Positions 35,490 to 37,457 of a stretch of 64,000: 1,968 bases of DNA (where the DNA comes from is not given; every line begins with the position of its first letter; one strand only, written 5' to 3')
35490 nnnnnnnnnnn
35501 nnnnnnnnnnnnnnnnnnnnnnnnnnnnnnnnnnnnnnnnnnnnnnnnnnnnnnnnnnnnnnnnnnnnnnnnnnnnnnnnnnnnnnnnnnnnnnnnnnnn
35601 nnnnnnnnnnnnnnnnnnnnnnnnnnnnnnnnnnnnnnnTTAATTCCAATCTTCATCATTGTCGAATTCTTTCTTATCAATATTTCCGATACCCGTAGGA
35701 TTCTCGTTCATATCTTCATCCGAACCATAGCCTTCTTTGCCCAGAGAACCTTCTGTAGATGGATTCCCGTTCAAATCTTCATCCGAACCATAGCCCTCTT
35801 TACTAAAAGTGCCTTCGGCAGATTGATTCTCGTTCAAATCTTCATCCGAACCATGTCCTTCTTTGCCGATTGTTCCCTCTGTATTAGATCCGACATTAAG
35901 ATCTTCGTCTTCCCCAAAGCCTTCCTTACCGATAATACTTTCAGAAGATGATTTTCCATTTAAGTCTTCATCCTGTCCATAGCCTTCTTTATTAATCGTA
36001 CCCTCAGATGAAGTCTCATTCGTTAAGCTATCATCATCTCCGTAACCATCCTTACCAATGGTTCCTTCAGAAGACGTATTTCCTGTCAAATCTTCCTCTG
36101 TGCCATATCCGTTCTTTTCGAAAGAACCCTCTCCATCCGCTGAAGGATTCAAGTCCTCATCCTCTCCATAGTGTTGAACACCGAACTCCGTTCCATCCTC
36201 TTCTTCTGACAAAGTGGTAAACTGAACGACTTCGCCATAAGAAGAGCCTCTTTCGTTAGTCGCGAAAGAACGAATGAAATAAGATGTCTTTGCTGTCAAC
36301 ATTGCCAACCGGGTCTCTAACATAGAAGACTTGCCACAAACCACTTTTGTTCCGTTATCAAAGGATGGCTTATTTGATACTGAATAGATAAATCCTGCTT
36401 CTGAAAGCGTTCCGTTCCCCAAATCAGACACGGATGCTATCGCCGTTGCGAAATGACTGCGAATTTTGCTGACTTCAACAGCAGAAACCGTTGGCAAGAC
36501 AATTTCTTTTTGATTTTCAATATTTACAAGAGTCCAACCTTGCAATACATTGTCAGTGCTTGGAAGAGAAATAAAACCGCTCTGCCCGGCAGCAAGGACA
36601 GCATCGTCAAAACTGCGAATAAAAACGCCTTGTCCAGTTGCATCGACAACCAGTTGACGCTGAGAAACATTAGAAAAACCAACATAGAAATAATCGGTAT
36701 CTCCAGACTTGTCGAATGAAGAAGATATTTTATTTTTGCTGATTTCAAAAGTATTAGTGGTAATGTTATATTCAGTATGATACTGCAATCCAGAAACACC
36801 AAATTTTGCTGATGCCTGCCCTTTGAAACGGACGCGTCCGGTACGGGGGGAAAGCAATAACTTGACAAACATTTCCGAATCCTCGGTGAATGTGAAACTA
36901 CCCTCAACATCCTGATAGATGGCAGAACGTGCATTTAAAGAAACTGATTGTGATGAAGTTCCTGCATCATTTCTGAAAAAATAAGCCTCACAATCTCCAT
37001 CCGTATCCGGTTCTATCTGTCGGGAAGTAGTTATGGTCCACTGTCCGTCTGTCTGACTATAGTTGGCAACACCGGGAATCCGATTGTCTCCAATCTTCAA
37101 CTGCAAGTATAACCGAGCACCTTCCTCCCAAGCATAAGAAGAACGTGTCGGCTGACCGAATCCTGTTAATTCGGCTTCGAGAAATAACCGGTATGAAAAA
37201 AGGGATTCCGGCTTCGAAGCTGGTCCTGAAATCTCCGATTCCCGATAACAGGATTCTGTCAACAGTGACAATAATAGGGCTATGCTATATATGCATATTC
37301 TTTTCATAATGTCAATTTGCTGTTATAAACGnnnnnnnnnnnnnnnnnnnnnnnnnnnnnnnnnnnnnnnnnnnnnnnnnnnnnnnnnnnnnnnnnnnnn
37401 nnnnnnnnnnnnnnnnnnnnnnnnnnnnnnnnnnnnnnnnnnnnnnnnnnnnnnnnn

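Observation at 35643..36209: Nine exact-period 21-aa acidic repeats, and a shared YG-acidic-DWN carboxy-terminus on two neighbouring proteins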

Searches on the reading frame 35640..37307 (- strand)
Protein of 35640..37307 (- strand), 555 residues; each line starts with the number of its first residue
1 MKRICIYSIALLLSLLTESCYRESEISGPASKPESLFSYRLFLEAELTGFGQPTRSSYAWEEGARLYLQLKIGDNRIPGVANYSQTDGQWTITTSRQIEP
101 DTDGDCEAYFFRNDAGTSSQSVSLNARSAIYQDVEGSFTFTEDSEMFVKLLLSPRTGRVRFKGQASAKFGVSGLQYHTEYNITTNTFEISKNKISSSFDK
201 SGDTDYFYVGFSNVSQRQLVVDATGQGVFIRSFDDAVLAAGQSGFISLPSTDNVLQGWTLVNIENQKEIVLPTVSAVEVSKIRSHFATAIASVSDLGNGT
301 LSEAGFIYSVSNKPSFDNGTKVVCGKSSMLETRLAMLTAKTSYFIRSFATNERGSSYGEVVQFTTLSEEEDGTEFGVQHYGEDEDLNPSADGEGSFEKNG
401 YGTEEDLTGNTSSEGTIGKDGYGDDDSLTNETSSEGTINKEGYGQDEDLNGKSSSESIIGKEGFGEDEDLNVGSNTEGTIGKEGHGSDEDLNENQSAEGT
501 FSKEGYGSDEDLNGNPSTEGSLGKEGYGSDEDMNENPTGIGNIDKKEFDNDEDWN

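Call 3: search_protein_families(library=pfam, proteins=[window:35640-37307:-], max_evalue=0.01)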
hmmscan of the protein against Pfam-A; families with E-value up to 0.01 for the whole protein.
window:35640-37307:- (555 aa): 0 families

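Call 4: search_protein_families(library=ncbifam, proteins=[window:35640-37307:-], max_evalue=0.01)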
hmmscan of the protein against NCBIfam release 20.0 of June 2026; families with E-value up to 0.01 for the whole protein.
window:35640-37307:- (555 aa): 1 family
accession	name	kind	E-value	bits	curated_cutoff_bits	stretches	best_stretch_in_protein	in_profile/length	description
NF049889.1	AlphArabdaseBT0360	equivalog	4.5e-08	32.1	600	1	265-371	28-135/639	arabinan endo-1,5-alpha-L-arabinosidase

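Call 5: find_homologous_proteins(query=window:35640-37307:-, max_evalue=0.001)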
Query window:35640-37307:- (555 aa): 26 proteins with E <= 0.001 among 8000 candidates.
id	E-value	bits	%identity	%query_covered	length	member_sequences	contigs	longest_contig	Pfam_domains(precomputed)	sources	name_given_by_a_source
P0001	0.0e+0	1222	100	100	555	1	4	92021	-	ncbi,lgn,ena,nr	ncbi:MAG: hypothetical protein IJP70_12040 [Bacteroidales bacterium]|nr:hypothetical protein [Bacter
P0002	4.5e-183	628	60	88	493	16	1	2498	-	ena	-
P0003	6.5e-177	607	61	81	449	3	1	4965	-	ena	-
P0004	8.2e-177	607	60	84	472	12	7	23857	-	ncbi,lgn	-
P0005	3.9e-173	595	58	85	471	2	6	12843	-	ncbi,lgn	-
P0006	1.1e-169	584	58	85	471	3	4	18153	-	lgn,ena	-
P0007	2.5e-169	582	57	85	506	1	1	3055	-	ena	-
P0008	3.5e-166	572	58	85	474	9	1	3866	-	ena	-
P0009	9.9e-164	564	58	81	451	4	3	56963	-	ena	-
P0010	2.5e-156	540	58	77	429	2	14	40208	-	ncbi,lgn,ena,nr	ncbi:MAG: hypothetical protein IJ929_01060 [Prevotella sp.]|nr:hypothetical protein [Prevotella sp.]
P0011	6.7e-154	532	57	77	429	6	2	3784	-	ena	-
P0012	2.5e-134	467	51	81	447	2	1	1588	-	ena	-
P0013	6.0e-133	462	50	81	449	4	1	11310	-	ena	-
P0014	1.7e-128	448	49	81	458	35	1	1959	-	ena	-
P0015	4.2e-126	440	59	62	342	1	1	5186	-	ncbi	-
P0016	4.4e-126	440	50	77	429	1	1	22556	-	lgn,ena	-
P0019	2.1e-93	332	37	88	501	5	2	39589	-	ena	-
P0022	1.5e-34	138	41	23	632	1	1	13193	PF19190.7,PF13715.13,PF16974.12,PF25059.2,PF17802.8,PF13620.13,PF22904.4,PF17210.10,PF00041.28,PF16656.12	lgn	-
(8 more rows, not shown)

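Call 8: find_encoding_contigs(protein=P0009, flank=10000, max_places=2)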
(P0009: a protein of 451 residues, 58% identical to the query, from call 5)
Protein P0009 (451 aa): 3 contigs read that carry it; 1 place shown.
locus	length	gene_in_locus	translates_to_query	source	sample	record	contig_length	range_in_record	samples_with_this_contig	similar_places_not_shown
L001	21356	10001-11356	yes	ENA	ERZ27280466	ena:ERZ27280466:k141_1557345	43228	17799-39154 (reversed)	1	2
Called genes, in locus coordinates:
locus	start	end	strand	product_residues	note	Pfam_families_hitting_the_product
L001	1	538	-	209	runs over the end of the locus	-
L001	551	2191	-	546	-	PF00004:AAA, PF17866:AAA_lid_6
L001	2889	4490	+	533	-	PF13620:CarboxypepD_reg, PF13715:CarbopepD_reg_2, PF17210:SdrD_B (weak), PF17802:SpaA (weak), PF22904:NOMO1-like_2nd, PF00041:fn3 (faint), PF08308:PEGA (faint), PF19190:BACON_2, +2 more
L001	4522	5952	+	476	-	PF03781:FGE-sulfatase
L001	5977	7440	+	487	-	PF03781:FGE-sulfatase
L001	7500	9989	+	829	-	PF17210:SdrD_B (weak), PF00041:fn3 (faint), PF13620:CarboxypepD_reg, PF13715:CarbopepD_reg_2, PF17802:SpaA (weak), PF22904:NOMO1-like_2nd, PF19190:BACON_2, PF19190:BACON_2, +6 more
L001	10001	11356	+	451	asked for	-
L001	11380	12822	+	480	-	PF03781:FGE-sulfatase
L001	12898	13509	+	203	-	-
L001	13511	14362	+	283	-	-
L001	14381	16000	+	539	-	PF22904:NOMO1-like_2nd (weak), PF13620:CarboxypepD_reg, PF13715:CarbopepD_reg_2, PF17210:SdrD_B (weak), PF19190:BACON_2 (weak), PF22076:Cep192_D6 (weak), PF22076:Cep192_D6, PF13385:Laminin_G_3, +6 more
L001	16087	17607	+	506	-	-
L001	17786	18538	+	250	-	PF14730:DUF4468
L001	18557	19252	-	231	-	PF02146:SIR2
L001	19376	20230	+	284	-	PF12541:DUF3737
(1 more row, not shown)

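Call 9: find_encoding_contigs(protein=P0019, flank=10000, max_places=2)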
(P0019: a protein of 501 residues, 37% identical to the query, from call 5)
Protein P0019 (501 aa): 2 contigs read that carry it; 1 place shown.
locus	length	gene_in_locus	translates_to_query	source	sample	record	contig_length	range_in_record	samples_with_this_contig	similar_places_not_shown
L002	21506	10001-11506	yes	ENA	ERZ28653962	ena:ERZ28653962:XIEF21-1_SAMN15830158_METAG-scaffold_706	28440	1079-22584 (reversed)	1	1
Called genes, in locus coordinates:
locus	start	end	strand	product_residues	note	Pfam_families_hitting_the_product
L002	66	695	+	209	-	PF00881:Nitroreductase, PF14512:TM1586_NiRdase (faint)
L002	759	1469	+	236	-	PF01027:Bax1-I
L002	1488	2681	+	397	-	PF00155:Aminotran_1_2, PF01041:DegT_DnrJ_EryC1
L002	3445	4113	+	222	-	-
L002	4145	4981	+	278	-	PF18935:DUF5683 (weak)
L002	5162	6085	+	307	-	-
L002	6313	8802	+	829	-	PF13620:CarboxypepD_reg, PF13715:CarbopepD_reg_2, PF16656:Pur_ac_phosph_N (faint), PF22544:HYDIN_VesB_CFA65-like_Ig (faint), PF19190:BACON_2, PF22076:Cep192_D6 (faint), PF19190:BACON_2 (weak), PF00041:fn3 (faint), +2 more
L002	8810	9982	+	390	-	-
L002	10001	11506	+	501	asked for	-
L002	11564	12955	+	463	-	PF03781:FGE-sulfatase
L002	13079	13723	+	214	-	-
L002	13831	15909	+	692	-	PF13620:CarboxypepD_reg, PF13715:CarbopepD_reg_2, PF22544:HYDIN_VesB_CFA65-like_Ig (faint), PF18705:DUF5643 (faint), PF19190:BACON_2 (weak), PF22076:Cep192_D6 (faint), PF19190:BACON_2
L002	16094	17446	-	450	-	PF01637:ATPase_2, PF13173:AAA_14, PF03008:DUF234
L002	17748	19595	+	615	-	-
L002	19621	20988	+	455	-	PF18990:DUF5723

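Call 15: find_encoding_contigs(protein=P0022, flank=10000, max_places=2)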
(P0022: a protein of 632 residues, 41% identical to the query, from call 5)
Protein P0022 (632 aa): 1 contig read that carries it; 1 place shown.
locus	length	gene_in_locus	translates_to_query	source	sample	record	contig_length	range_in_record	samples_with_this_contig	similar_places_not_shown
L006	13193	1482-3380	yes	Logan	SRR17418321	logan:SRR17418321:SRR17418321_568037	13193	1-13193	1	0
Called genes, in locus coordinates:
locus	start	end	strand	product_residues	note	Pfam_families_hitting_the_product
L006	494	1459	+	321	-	PF18935:DUF5683 (weak)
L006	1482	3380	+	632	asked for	PF00041:fn3 (faint), PF13620:CarboxypepD_reg, PF13715:CarbopepD_reg_2, PF17210:SdrD_B (weak), PF17802:SpaA (faint), PF22904:NOMO1-like_2nd (faint), PF19190:BACON_2, PF16656:Pur_ac_phosph_N (faint), +2 more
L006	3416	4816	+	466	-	-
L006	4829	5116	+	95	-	-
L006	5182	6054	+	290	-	PF00656:Peptidase_C14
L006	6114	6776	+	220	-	-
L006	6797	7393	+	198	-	-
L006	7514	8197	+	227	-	-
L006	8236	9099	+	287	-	PF14326:DUF4384 (weak)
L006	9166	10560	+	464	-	PF13306:LRR_5, PF00656:Peptidase_C14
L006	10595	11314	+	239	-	-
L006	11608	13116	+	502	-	-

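Call 16: find_encoding_contigs(protein=P0016, flank=10000, max_places=2)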
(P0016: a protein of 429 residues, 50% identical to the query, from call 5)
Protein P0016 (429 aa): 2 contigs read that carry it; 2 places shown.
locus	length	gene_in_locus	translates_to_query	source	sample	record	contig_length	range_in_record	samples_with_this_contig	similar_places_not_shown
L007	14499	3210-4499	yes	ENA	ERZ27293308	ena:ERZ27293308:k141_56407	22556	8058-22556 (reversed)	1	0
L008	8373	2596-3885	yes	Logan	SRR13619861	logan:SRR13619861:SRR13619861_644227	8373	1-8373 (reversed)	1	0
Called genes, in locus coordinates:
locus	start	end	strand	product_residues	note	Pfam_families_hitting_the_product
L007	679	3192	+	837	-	PF00041:fn3 (faint), PF13620:CarboxypepD_reg, PF13715:CarbopepD_reg_2, PF17210:SdrD_B (weak), PF22904:NOMO1-like_2nd (weak), PF16974:NAR2 (faint), PF19190:BACON_2, PF19190:BACON_2, +2 more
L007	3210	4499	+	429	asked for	-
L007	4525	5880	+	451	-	PF03781:FGE-sulfatase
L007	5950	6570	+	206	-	-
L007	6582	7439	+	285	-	PF18935:DUF5683 (faint)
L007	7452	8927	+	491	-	-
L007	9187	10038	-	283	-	-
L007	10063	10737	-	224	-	PF00590:TP_methylase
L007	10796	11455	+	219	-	PF00265:TK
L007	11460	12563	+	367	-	PF01594:AI-2E_transport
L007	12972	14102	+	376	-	PF00589:Phage_integrase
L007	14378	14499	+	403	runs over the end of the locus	PF14690:Zn_ribbon_ISL3 (weak), PF13542:HTH_Tnp_ISL3, PF01610:DDE_Tnp_ISL3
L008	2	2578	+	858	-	?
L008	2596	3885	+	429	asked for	-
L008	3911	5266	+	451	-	PF03781:FGE-sulfatase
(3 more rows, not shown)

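Call 23: search_solved_structures(query=window:35640-37307:-, max_evalue=1)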
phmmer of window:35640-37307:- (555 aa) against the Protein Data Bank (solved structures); distinct sequences matched with E-value up to 1: 0.

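Call 64: search_protein_families(library=pfam, proteins=[L006:3416-4816:+], max_evalue=5)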
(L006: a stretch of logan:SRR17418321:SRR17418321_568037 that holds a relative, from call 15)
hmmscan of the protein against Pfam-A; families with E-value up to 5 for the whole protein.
L006:3416-4816:+ (466 aa): 1 family
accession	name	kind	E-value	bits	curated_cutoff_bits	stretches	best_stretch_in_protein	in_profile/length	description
PF07603.17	Lcl_C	-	0.00067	20.4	34.9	1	347-441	41-113/117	Lcl C-terminal domain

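Call 65: predict_structure(alignment_id=A4)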
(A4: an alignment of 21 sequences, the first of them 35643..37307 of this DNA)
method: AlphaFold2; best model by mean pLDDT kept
length: 555 residues; sequences in the alignment: 21
mean_pLDDT: 71.1   pTM: 0.57
mean pLDDT of the five models: 71.1, 70.4, 70.0, 69.4, 68.7
residues with pLDDT >= 90: 290; 70-90: 43; 50-70: 13; < 50: 209
segments of 3 or more residues with pLDDT < 50: 1-33, 382-384, 386-555
pLDDT, mean of each block of 10 residues (from residue 1): 37 35 31 74 89 65 94 92 92 93 95 91 96 96 95 95 95 97 94 96 96 94 93 93 93 87 93 96 97 93 97 95 95 96 97 93 95 62 44 35 38 38 39 36 38 34 32 33 38 35 34 37 33 34 36 38
secondary structure, 60 per line:
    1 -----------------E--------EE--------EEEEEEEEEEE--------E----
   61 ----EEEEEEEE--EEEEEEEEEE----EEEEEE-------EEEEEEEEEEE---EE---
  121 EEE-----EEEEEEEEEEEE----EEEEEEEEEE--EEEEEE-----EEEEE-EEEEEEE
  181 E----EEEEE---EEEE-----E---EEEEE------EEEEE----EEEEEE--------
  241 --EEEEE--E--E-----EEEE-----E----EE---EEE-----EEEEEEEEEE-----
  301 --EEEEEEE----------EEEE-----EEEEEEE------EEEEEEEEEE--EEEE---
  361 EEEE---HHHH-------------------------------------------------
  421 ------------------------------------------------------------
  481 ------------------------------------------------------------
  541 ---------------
elements in order: E37-47 E65-72 E75-84 E89-94 E102-112 E121-123 E129-140 E145-154 E157-162 E168-172 E174-181 E186-190 E194-197 E207-211 E218-222 E227-232 E243-247 E259-262 E278-280 E286-295 E303-309 E320-323 E329-335 E342-351 E354-357 E361-364 H368-371

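Call 69: fold_search(model_id=the predicted structure, library=pdb)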
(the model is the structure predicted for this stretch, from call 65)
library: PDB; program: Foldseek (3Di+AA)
matches with E <= 10: 1695; with E <= 0.001: 221
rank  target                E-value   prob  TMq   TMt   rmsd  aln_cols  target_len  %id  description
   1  2xyc                  2.1e-07  1.00  0.16  0.29  21.6       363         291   10  CRYSTAL STRUCTURE OF NCAM2 IGIV-FN3I (released 2011-02-23)
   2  4yfd_A                5.0e-07  1.00  0.16  0.18  17.1       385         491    9  Crystal structure PTP delta Ig1-Fn2 in complex with IL-1RAcP (released 2015-05-06)
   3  2jll                  1.2e-06  1.00  0.17  0.23  17.1       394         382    8  Crystal structure of NCAM2 IgIV-FN3II (released 2009-11-17)
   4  4yfg_A                1.6e-06  1.00  0.16  0.18  17.9       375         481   10  Crystal structure of PTP delta meA3/meB minus variant Ig1-Fn1 (released 2015-05-06)
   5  5e4s                  2.2e-06  1.00  0.17  0.29  17.4       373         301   11  Crystal structure of mouse CNTN4 FN1-FN3 domains (released 2016-08-31)
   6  5e55_A                2.4e-06  1.00  0.16  0.27  18.9       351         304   10  Crystal structure of mouse CNTN6 FN1-FN3 domains (released 2016-08-31)
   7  2v5y                  2.6e-06  1.00  0.15  0.15  18.9       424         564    9  Crystal structure of the receptor protein tyrosine phosphatase mu ectodomain (released 2007-09-11)
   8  7mro                  3.0e-06  1.00  0.18  0.29  17.1       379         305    9  Zebrafish CNTN4 FN1-FN3 domains (released 2022-01-05)
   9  7ceg_A                3.3e-06  1.00  0.16  0.21  23.6       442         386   11  Crystal structure of the complex between mouse PTP delta and neuroligin-3 (released 2021-02-24)
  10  5e53_D                3.5e-06  1.00  0.18  0.31  16.6       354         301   11  Crystal structure of chicken CNTN1 FN1-FN3 domains (released 2016-08-31)
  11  5e53_A                3.6e-06  1.00  0.18  0.31  15.9       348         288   12  Crystal structure of chicken CNTN1 FN1-FN3 domains (released 2016-08-31)
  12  7s7k_A                3.6e-06  1.00  0.18  0.19  32.5       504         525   12  Crystal structure of the EphB2 extracellular domain (released 2021-10-27)
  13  7ne1_B                4.0e-06  1.00  0.16  0.27  19.7       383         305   13  Structure of the complex between Netrin-1 and its receptor Neogenin (released 2021-03-31)
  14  4y61_A                5.6e-06  1.00  0.15  0.20  25.9       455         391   10  Crystal structure of the complex between Slitrk2 LRR1 and PTP delta Ig1-Fn1 (released 2015-06-03)
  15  7mrk_D                7.2e-06  1.00  0.17  0.28  16.6       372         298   11  Chicken CNTN4 APP complex (released 2022-01-05)
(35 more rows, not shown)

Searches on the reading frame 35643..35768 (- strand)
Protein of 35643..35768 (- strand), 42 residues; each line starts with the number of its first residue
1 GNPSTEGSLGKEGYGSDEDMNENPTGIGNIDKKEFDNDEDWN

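Call 43: find_homologous_proteins(query=A2, max_evalue=0.001)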
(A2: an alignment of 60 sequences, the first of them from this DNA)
Query A2 (60 sequences): 84 candidates shared short words with the query, none scored E <= 0.001.

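Call 86: search_solved_structures(query=A2, max_evalue=10, show_alignments=3)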
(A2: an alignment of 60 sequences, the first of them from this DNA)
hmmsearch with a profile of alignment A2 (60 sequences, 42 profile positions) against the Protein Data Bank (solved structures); distinct sequences matched with E-value up to 10: 2.
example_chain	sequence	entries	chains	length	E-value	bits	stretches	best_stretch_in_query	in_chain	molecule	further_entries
9hfj_A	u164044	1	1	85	0.61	12.9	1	19-37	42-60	SusC homolog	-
8r5o_G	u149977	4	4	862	0.86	12.5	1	25-41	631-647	PAP2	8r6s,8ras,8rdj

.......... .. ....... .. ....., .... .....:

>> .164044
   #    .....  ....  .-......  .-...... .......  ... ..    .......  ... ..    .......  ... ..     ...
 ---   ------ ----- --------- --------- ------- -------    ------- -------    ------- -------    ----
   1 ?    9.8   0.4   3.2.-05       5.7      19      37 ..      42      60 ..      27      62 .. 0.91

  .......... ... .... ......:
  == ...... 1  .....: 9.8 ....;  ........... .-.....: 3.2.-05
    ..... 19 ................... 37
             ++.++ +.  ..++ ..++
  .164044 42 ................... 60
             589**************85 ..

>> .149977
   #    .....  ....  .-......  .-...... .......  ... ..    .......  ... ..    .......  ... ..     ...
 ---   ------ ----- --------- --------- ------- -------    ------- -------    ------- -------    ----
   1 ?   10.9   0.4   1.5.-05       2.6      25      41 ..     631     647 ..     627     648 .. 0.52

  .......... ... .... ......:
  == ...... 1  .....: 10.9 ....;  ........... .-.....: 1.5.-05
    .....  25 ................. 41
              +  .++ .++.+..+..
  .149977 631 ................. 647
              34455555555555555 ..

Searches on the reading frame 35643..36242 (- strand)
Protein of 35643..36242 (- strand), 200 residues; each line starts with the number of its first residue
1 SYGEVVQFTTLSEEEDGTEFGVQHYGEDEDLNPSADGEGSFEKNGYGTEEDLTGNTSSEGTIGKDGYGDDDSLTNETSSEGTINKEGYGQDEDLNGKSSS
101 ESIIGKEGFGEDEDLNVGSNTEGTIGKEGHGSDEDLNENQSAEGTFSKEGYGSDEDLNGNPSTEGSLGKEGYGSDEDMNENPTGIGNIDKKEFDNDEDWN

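Call 11: find_homologous_proteins(query=window:35643-36242:-, max_evalue=0.01)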
Query window:35643-36242:- (200 aa): 4 proteins with E <= 0.01 among 3387 candidates.
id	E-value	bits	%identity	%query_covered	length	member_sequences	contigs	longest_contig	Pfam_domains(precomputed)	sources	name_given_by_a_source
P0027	1.1e-17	83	39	89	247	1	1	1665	-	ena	-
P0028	1.8e-13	69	47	48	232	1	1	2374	-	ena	-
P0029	6.3e-11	61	49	50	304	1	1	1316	-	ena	-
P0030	6.4e-3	34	55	28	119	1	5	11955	-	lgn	-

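Call 12: search_protein_families(library=ncbifam, proteins=[window:35643-36242:-], max_evalue=10)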
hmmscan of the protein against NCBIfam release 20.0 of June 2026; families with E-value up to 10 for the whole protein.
window:35643-36242:- (200 aa): 1 family
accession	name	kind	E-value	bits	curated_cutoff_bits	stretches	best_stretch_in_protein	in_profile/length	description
NF041459.1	antitoxMazE_Staph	equivalog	0.23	11.6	108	0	85-96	17-28/54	type II toxin-antitoxin system antitoxin MazE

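Call 14: find_encoding_contigs(protein=P0030, flank=10000, max_places=3)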
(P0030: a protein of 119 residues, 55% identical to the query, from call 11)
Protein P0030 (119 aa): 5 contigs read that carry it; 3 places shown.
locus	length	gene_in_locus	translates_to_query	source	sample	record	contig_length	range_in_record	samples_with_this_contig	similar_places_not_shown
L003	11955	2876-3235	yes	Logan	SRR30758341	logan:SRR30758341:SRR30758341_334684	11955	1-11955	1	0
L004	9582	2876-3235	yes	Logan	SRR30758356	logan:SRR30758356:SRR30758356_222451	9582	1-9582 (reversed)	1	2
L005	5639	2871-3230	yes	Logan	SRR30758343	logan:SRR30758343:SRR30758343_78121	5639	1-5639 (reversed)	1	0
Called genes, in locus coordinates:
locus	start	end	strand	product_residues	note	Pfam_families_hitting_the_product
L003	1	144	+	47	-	?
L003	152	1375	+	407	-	PF28574:Transporter_N, PF28560:PCD-like, PF28576:Transporter_C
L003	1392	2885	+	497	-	PF08308:PEGA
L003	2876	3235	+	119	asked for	-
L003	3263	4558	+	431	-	PF03781:FGE-sulfatase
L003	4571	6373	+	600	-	PF13577:SnoaL_4 (faint)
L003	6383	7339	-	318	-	PF13480:Acetyltransf_6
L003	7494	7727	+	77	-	-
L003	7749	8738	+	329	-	PF12849:PBP_like_2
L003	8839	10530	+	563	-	PF00515:TPR_1 (faint), PF13181:TPR_8 (faint), PF13424:TPR_12 (faint), PF13428:TPR_14 (faint), PF13432:TPR_16 (weak), PF14559:TPR_19 (faint), PF13431:TPR_17 (faint), PF07719:TPR_2 (weak)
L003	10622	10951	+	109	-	PF01883:FeS_assembly_P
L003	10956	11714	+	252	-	PF00149:Metallophos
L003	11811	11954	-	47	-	?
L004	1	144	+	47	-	?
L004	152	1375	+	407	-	PF28574:Transporter_N, PF28560:PCD-like, PF28576:Transporter_C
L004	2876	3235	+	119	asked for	-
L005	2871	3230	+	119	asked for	-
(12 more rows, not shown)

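Call 54: search_protein_families(library=pfam, proteins=[L003:1392-2885:+, L003:4571-6373:+, L003:3263-4558:+], max_evalue=0.01)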
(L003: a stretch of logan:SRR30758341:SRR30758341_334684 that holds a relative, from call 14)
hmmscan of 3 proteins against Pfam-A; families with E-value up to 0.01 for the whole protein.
L003:1392-2885:+ (497 aa): 2 families
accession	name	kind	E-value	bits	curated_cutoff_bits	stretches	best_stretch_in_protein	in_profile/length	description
PF08308.17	PEGA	-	1.8e-13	50.6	20.8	1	229-282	11-64/71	PEGA domain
PF13620.12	CarboxypepD_reg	-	0.0011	19.7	32.3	0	167-213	35-82/82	Carboxypeptidase regulatory-like domain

L003:4571-6373:+ (600 aa): 1 family
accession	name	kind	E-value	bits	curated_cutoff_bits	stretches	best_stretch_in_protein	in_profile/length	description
PF13577.12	SnoaL_4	-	2.3e-05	24.8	24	0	439-479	3-43/126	SnoaL-like domain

L003:3263-4558:+ (431 aa): 1 family
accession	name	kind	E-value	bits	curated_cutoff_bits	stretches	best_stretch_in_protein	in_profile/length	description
PF03781.23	FGE-sulfatase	-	8.6e-10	39.1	23.3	1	315-388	110-189/255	Sulfatase-modifying factor enzyme 1-like domain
